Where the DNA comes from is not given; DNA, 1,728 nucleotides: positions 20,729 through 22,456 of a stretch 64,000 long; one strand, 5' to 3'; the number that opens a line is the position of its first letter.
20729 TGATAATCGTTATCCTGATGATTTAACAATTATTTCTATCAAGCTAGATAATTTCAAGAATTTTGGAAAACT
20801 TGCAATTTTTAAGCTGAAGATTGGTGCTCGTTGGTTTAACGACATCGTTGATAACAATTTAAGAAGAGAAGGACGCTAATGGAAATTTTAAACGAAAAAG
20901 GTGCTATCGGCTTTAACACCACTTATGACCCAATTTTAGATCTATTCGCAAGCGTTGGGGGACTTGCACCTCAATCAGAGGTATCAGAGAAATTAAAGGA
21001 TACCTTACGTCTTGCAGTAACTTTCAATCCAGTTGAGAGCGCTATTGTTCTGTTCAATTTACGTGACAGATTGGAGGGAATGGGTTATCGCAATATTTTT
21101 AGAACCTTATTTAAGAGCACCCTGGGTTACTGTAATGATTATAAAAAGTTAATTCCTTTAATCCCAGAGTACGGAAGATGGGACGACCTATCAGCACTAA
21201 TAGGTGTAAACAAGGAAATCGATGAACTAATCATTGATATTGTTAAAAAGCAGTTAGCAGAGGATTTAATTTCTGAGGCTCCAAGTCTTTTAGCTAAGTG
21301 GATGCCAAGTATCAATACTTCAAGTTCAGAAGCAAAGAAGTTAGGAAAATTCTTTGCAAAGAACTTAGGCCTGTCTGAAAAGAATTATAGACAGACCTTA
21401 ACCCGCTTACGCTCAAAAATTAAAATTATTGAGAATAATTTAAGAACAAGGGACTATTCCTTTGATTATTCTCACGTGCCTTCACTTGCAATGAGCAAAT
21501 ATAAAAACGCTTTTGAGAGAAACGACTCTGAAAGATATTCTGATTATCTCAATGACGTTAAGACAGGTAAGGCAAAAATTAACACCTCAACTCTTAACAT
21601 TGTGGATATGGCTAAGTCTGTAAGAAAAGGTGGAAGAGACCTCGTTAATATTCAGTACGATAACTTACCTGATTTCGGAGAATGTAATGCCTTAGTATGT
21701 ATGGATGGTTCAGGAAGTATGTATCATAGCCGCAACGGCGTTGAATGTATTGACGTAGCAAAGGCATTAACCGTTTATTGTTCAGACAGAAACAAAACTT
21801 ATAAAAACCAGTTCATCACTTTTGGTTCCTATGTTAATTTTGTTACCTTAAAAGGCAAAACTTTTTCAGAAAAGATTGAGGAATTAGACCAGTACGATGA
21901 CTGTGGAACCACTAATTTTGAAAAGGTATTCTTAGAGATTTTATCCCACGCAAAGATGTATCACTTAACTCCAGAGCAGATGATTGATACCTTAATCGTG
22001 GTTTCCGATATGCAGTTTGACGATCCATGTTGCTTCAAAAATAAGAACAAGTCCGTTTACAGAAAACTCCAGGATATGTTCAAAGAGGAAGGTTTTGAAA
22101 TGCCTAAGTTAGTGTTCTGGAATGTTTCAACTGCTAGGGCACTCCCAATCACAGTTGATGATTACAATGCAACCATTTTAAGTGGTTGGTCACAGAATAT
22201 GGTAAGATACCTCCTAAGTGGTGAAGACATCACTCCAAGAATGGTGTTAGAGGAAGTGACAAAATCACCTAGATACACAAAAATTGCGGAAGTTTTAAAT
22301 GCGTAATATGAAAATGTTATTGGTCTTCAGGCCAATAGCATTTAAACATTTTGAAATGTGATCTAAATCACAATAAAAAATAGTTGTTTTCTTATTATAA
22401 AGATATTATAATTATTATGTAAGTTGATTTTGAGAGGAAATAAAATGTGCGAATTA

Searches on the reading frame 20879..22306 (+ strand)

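Call 12: search_protein_families(library=phrogs, proteins=[window:20879-22306:+])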
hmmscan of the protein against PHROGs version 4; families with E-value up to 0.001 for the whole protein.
window:20879-22306:+ (475 aa): 1 family
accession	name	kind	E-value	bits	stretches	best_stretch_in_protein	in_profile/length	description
phrog_850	-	DNA, RNA and nucleotide metabolism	2e-99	334.6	1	5-467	19-475/476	RNA-binding protein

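Call 13: search_protein_families(library=pfam, proteins=[window:20879-22306:+])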
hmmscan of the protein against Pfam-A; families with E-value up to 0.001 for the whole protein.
window:20879-22306:+ (475 aa): 2 families
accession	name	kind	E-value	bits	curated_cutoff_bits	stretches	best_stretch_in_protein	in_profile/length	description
PF25043.1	DUF7788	-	7.7e-39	133.7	27.1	1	272-451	3-188/221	Domain of unknown function (DUF7788)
PF11443.14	DUF2828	-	5.4e-22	78.7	29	1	168-250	284-368/405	Domain of unknown function (DUF2828)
